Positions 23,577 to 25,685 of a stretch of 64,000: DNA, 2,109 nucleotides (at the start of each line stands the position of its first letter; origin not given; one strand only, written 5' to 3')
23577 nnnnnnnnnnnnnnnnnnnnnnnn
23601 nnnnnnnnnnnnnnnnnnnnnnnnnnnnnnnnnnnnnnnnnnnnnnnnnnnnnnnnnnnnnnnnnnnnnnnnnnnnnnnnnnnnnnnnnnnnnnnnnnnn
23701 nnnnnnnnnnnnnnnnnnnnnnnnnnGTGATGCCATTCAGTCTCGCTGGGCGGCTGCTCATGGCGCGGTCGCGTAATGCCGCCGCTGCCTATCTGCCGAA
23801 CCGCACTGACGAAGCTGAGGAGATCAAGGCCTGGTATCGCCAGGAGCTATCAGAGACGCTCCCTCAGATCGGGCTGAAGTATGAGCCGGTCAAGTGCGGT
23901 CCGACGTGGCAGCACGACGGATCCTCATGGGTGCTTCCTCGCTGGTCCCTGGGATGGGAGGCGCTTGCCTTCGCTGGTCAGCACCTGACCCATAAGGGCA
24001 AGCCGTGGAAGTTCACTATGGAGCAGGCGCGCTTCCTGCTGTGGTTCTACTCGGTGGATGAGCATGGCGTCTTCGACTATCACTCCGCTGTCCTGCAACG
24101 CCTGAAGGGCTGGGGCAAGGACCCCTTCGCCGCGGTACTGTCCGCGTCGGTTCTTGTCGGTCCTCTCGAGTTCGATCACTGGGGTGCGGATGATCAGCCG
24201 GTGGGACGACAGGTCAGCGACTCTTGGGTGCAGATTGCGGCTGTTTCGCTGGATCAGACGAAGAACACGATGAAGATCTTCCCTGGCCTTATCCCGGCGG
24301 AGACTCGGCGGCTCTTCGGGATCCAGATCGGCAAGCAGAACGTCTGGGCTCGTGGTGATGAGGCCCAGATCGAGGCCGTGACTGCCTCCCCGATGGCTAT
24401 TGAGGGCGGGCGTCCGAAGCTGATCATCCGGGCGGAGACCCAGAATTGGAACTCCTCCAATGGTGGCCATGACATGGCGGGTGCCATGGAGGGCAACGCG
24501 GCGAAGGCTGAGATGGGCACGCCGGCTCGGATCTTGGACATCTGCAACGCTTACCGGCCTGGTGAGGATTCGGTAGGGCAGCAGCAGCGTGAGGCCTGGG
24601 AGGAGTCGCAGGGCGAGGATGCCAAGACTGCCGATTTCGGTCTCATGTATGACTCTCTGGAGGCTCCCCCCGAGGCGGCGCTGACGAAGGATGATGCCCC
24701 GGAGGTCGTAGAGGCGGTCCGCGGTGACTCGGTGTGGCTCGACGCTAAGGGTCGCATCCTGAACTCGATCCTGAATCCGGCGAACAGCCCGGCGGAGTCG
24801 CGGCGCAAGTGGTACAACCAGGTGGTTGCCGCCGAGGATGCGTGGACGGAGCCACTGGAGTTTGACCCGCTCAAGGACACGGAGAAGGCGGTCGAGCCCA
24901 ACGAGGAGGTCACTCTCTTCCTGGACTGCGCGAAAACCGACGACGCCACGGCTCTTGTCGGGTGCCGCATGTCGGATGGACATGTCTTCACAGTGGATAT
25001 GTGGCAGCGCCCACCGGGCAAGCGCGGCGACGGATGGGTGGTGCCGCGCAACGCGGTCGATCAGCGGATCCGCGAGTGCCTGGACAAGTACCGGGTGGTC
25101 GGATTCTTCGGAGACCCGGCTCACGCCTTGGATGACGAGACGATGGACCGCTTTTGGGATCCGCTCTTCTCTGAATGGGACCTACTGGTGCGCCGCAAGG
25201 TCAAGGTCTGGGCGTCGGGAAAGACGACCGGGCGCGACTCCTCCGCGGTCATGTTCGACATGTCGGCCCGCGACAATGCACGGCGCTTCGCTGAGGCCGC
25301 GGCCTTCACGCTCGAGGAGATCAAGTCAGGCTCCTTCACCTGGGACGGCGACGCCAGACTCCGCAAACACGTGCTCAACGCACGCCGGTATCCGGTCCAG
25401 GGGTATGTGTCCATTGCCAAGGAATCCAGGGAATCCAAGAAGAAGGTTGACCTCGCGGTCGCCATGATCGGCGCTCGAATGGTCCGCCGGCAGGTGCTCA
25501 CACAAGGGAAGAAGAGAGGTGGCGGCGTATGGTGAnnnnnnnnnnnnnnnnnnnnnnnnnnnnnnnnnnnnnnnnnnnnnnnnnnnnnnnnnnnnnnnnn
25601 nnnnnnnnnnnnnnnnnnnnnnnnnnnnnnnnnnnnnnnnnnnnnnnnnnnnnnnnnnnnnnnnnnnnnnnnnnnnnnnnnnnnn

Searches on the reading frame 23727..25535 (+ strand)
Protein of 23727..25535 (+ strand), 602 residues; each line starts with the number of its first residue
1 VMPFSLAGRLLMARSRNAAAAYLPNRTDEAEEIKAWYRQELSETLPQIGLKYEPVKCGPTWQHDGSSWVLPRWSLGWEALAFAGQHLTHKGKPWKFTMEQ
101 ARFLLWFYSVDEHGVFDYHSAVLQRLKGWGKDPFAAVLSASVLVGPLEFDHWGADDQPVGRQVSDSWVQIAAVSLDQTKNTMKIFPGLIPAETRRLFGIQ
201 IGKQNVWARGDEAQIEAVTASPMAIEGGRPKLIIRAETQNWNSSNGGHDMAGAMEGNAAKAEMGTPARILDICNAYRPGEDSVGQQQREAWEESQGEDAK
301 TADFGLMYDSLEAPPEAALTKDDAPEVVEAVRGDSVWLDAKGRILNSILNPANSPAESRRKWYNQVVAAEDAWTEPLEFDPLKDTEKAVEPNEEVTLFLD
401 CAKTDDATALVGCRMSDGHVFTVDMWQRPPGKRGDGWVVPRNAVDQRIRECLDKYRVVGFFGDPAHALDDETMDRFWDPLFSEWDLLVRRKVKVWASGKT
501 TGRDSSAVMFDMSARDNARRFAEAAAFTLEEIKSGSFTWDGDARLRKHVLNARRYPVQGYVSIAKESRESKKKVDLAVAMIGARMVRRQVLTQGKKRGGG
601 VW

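Call 59: search_dna_similar(query=window:23727-25535:+, collection=phages, mode=protein, max_rows=12)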
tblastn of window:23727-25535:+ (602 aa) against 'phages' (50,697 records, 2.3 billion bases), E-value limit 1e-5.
Records with a match: 1675; places in all: 1677; records where one place covers at least 80% of the query: 1616.
Best place of each record, by identity: 60-80% 2; <60% 1673.
By first word of the organism name: Mycobacterium 1058; Gordonia 216; Streptomyces 207; Arthrobacter 72; Rhodococcus 54; Corynebacterium 20; Microbacterium 19; Curtobacterium 10; Fromanvirus 4; Lomovskayavirus 3; and 9 more.
By host as written in the record: Mycobacterium smegmatis mc2 155 750; Gordonia terrae 3612 138; Mycobacterium smegmatis mc#155 135; Mycobacterium smegmatis mc2155 55; Arthrobacter globiformis B-2979 46; Rhodococcus erythropolis RIA 643 37; - 36; Streptomyces griseus ATCC 10137 35; and 117 more.
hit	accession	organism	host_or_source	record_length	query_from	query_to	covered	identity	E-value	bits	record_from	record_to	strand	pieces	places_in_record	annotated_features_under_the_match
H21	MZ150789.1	Microbacterium phage Footloose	Microbacterium paraoxydans NRRL B-14843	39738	8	602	99%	74.8%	0e+0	928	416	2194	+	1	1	2: terminase large subunit | 1: terminase small subunit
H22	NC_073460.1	Microbacterium phage Footloose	Microbacterium paraoxydans NRRL B-14843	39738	8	602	99%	74.8%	0e+0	928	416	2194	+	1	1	2: terminase large subunit | 1: terminase small subunit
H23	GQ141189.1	Bifidobacterium phage Bbif-1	Bifidobacterium bifidum strain 317B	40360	8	602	99%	52.4%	0e+0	604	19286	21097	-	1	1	gp13 phage terminase protein large subunit | gp25 | gp27 phagic protein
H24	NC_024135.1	Mycobacterium phage Bernal13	Mycobacterium smegmatis mc2 155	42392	11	596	97%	45.0%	6e-147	475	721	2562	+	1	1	3: terminase | 2: terminase small subunit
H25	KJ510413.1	Mycobacterium phage Bernal13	Mycobacterium smegmatis mc2 155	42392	11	596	97%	45.0%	6e-147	475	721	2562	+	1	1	3: terminase | 2: terminase small subunit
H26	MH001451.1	Mycobacterium phage Nairb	Mycobacterium smegmatis mc2 155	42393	11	596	97%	45.0%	6e-147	475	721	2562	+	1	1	3: terminase | 2: terminase small subunit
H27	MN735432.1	Mycobacterium phage Whitty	Mycobacterium smegmatis mc2 155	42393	11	596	97%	45.0%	6e-147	475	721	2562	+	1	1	3: terminase | 2: terminase small subunit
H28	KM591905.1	Mycobacterium phage RonRayGun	Mycobacterium smegmatis mc2 155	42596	11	596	97%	45.0%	6e-147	475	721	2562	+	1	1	terminase | terminase small subunit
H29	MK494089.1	Mycobacterium phage Ibrahim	Mycobacterium smegmatis mc#155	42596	11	596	97%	45.0%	6e-147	475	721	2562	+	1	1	3: terminase | 2: terminase small subunit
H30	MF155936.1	Mycobacterium phage ZenTime222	Mycobacterium smegmatis mc2 155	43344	11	596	97%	45.0%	6e-147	475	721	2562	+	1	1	terminase | terminase small subunit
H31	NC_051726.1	Mycobacterium phage Mendokysei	Mycobacterium smegmatis mc2 155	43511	11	586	96%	43.4%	8e-141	457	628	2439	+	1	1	2: terminase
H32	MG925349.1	Mycobacterium phage Mendokysei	Mycobacterium smegmatis mc2 155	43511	11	586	96%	43.4%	8e-141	457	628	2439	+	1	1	2: terminase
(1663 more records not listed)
